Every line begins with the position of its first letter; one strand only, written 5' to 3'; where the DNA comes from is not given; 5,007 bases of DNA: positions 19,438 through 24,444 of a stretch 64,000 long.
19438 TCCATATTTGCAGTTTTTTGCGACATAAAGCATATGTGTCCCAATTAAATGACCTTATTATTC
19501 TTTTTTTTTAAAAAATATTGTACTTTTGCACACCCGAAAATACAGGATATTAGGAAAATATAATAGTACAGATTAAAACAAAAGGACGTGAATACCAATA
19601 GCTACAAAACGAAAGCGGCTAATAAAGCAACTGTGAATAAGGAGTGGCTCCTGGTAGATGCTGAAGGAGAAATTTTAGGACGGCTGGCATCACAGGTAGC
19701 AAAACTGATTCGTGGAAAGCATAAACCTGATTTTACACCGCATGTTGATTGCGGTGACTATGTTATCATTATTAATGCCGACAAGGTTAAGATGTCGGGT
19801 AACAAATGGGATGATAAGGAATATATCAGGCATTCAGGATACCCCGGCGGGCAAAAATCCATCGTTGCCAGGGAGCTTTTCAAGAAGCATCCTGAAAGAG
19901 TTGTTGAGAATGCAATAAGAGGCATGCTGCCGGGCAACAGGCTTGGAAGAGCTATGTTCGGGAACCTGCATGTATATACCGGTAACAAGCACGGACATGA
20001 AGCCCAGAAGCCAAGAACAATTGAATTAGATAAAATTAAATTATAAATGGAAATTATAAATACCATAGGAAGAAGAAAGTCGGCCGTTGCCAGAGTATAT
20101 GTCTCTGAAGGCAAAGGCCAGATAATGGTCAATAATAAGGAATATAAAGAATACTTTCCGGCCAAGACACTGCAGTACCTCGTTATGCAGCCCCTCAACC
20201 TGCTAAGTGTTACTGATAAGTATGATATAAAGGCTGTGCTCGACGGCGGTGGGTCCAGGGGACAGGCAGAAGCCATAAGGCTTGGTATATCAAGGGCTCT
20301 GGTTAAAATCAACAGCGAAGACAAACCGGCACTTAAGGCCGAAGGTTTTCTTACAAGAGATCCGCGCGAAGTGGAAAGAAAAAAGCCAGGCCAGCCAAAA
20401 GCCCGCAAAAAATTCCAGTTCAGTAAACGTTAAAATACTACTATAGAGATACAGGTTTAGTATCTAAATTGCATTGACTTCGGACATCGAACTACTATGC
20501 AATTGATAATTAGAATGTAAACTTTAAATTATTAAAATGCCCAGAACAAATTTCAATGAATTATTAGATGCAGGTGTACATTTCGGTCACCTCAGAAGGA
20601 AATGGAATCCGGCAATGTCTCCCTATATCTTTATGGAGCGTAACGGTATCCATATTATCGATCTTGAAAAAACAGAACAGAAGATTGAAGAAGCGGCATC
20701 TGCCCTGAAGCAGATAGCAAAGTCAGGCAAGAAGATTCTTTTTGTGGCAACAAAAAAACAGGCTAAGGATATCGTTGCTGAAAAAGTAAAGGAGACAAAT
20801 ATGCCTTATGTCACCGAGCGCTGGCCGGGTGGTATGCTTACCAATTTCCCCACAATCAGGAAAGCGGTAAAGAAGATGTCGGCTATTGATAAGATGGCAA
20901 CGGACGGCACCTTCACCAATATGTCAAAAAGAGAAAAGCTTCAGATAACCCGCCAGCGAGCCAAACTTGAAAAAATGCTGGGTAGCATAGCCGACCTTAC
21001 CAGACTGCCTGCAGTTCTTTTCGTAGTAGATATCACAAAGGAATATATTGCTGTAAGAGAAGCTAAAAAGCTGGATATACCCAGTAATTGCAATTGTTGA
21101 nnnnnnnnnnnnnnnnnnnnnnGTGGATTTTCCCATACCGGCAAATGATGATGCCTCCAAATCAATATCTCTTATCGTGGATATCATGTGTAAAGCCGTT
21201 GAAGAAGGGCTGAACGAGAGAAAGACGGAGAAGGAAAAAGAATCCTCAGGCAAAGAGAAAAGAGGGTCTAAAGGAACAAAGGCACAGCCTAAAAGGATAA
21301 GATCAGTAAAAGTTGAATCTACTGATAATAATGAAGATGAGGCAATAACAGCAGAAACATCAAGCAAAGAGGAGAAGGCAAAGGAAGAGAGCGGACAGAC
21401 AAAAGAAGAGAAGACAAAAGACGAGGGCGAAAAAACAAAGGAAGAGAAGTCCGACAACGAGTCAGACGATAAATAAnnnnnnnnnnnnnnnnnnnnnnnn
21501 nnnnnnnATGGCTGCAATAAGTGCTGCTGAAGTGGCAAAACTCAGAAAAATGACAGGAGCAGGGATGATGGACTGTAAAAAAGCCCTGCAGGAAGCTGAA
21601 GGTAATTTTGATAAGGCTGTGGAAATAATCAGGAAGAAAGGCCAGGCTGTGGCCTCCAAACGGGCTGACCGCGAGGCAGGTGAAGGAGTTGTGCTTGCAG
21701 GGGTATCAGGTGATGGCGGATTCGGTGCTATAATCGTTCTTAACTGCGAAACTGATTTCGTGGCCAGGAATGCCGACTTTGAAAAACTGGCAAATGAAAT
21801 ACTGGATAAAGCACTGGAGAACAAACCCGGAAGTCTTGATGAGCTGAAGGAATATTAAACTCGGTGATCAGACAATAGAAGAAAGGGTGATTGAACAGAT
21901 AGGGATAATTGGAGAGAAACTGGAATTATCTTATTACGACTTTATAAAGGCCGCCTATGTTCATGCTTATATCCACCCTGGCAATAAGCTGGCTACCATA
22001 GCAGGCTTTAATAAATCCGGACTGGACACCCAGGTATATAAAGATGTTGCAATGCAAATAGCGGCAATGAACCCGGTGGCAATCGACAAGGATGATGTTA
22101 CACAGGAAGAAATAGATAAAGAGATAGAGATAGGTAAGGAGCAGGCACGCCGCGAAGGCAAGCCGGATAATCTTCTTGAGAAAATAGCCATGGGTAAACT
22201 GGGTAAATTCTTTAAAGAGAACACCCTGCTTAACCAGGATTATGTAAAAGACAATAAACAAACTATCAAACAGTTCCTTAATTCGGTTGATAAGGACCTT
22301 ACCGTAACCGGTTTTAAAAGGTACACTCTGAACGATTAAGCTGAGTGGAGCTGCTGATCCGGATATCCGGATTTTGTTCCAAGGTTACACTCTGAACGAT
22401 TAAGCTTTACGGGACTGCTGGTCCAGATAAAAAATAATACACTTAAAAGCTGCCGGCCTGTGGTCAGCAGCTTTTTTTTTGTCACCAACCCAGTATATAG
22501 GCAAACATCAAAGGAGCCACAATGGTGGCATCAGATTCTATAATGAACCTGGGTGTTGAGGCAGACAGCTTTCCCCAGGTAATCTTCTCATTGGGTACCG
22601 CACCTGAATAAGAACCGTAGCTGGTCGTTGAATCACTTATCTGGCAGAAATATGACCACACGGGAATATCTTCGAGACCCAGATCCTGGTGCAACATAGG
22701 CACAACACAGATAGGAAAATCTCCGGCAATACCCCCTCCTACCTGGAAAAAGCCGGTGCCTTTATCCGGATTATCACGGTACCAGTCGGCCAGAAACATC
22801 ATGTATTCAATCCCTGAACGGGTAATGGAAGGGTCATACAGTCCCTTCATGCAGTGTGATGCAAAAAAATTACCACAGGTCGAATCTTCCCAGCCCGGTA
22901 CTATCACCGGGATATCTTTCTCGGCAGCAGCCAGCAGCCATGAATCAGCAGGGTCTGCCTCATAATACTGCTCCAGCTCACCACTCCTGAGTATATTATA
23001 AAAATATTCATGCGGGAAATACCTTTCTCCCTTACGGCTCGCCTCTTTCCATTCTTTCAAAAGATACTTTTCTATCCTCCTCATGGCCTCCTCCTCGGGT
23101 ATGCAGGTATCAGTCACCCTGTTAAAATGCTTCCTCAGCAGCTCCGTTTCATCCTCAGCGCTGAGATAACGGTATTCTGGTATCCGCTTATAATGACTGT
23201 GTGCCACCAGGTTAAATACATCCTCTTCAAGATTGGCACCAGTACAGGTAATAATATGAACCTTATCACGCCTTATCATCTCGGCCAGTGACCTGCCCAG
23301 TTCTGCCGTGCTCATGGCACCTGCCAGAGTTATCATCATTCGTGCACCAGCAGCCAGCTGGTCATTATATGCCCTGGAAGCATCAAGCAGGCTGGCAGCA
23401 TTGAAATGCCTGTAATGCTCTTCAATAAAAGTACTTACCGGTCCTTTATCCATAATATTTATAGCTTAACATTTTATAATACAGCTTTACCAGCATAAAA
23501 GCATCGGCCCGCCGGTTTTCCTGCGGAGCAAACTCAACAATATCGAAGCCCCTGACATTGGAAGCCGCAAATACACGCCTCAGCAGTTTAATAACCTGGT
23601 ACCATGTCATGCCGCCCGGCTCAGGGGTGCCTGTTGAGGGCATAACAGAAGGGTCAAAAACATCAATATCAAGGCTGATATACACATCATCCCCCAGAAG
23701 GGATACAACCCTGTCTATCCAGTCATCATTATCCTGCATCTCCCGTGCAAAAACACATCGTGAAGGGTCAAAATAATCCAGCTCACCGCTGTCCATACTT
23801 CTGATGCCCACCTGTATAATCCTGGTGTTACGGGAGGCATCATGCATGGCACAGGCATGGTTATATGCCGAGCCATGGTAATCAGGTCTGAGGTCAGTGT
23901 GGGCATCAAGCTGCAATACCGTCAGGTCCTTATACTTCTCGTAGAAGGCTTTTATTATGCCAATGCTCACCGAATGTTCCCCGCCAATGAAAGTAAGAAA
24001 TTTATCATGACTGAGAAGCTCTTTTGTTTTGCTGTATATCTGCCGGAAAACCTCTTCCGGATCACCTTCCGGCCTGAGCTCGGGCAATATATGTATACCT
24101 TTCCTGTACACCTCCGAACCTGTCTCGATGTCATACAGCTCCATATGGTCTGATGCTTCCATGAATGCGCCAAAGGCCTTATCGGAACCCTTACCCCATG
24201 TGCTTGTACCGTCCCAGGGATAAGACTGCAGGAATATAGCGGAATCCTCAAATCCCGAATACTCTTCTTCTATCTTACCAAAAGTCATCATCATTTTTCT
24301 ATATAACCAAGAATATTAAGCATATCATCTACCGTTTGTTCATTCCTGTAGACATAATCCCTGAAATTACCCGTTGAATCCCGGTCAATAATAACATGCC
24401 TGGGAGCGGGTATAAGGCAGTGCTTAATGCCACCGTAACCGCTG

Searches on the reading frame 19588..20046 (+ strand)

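Call 59: search_protein_families(library=pfam, proteins=[window:19588-20046:+], max_evalue=0.00001)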
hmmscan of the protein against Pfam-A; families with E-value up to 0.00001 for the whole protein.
window:19588-20046:+ (152 aa): 1 family
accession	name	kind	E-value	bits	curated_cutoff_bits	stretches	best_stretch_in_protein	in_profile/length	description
PF00572.24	Ribosomal_L13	-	4.1e-50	169.3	23.8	1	18-135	1-118/119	Ribosomal protein L13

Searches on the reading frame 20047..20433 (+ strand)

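Call 59: search_protein_families(library=pfam, proteins=[window:20047-20433:+], max_evalue=0.00001)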
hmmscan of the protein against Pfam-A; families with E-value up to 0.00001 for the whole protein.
window:20047-20433:+ (128 aa): 1 family
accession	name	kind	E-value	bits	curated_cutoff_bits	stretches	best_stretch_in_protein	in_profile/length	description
PF00380.25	Ribosomal_S9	-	6.9e-50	169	22.5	1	8-128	1-121/121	Ribosomal protein S9/S16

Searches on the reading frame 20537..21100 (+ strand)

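Call 59: search_protein_families(library=pfam, proteins=[window:20537-21100:+], max_evalue=0.00001)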
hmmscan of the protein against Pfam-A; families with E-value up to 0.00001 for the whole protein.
window:20537-21100:+ (187 aa): 1 family
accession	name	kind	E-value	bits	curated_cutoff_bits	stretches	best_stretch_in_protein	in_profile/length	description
PF00318.25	Ribosomal_S2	-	7.5e-71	238.3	26.1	1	9-182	1-174/216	Ribosomal protein S2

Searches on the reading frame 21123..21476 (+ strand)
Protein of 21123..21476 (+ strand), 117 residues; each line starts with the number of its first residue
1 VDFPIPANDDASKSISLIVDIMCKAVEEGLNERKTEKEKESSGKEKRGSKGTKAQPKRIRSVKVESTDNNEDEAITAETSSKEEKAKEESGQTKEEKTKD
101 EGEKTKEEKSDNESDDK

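Call 59: search_protein_families(library=pfam, proteins=[window:21123-21476:+], max_evalue=0.00001)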
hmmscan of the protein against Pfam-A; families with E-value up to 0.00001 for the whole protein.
window:21123-21476:+ (117 aa): 1 family
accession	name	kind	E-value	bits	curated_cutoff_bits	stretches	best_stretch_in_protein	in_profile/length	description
PF00318.25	Ribosomal_S2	-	1.7e-06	27.9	26.1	1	2-29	189-216/216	Ribosomal protein S2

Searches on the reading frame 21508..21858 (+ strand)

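Call 57: search_protein_families(library=pfam, proteins=[window:21508-21858:+], max_evalue=0.00001)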
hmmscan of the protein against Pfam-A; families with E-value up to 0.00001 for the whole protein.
window:21508-21858:+ (116 aa): 2 families
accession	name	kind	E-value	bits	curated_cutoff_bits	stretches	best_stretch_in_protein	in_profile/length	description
PF00889.24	EF_TS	-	2e-11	44.3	27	1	73-115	1-43/204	Elongation factor TS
PF25025.1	EF-Ts_N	-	4e-06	27.1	33.2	1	7-46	15-55/60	Elongation factor Ts, mitochondrial, N-terminal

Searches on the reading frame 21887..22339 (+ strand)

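Call 57: search_protein_families(library=pfam, proteins=[window:21887-22339:+], max_evalue=0.00001)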
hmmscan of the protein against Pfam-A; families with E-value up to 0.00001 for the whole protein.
window:21887-22339:+ (150 aa): 1 family
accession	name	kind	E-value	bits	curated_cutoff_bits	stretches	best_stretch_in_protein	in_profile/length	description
PF00889.24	EF_TS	-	2.4e-42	145.3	27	1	3-148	58-202/204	Elongation factor TS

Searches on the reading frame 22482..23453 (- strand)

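Call 57: search_protein_families(library=pfam, proteins=[window:22482-23453:-], max_evalue=0.00001)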
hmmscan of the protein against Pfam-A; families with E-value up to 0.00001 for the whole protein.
window:22482-23453:- (323 aa): 1 family
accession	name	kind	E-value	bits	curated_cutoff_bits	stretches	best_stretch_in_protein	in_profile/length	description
PF01916.23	DS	-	4.9e-40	138.1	27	1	17-319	11-287/288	Deoxyhypusine synthase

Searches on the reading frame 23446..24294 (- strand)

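Call 57: search_protein_families(library=pfam, proteins=[window:23446-24294:-], max_evalue=0.00001)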
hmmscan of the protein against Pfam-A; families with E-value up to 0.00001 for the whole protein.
window:23446-24294:- (282 aa): 1 family
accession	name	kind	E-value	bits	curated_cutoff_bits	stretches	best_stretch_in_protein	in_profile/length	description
PF00491.26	Arginase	-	6.4e-60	203.4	22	1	21-275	4-278/280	Arginase family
